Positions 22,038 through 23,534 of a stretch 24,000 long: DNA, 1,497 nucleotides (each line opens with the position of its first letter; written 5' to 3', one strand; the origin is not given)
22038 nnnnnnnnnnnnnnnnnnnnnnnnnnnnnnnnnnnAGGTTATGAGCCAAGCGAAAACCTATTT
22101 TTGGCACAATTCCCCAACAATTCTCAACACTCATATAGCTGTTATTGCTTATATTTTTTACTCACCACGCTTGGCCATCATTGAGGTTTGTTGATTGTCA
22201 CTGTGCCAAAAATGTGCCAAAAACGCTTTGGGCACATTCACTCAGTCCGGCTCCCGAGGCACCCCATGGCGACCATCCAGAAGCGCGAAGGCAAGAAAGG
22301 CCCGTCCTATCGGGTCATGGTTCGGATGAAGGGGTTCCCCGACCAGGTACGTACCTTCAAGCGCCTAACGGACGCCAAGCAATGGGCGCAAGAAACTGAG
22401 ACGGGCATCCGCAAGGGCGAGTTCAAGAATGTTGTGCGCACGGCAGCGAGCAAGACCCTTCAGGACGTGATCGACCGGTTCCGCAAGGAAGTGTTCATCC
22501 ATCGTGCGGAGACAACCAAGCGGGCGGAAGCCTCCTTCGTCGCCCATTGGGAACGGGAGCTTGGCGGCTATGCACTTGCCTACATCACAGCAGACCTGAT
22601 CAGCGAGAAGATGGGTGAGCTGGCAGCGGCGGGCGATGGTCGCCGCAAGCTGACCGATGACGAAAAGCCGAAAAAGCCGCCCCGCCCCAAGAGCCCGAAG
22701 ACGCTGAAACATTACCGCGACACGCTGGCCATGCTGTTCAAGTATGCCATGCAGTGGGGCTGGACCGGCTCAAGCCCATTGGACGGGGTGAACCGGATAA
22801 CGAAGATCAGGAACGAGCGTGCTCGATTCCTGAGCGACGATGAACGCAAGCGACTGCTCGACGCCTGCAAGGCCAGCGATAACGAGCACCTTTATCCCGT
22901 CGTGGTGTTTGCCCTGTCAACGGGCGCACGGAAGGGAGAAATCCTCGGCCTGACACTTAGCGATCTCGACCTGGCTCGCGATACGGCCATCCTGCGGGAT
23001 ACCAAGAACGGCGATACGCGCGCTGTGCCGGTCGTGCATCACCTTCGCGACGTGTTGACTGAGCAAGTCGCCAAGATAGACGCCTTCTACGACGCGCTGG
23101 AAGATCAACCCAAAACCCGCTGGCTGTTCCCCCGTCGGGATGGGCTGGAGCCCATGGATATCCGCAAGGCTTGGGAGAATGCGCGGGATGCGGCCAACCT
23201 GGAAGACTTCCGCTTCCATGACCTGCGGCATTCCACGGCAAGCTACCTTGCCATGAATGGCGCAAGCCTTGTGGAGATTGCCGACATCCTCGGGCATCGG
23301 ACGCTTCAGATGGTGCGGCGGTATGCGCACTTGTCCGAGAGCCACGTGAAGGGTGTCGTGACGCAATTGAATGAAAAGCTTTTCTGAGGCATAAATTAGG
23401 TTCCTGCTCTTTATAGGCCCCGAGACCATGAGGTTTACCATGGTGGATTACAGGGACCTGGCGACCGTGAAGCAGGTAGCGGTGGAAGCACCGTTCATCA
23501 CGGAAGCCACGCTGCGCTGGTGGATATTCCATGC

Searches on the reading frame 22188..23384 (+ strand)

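Call 94: search_protein_families(library=pfam, proteins=[window:22188-23384:+], max_evalue=0.001)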
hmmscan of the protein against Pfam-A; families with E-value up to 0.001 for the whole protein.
window:22188-23384:+ (399 aa): 1 family
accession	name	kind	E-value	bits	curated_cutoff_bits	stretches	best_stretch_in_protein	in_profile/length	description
PF00589.27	Phage_integrase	-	3.6e-33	115.2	27.1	1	214-385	2-171/172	Phage integrase family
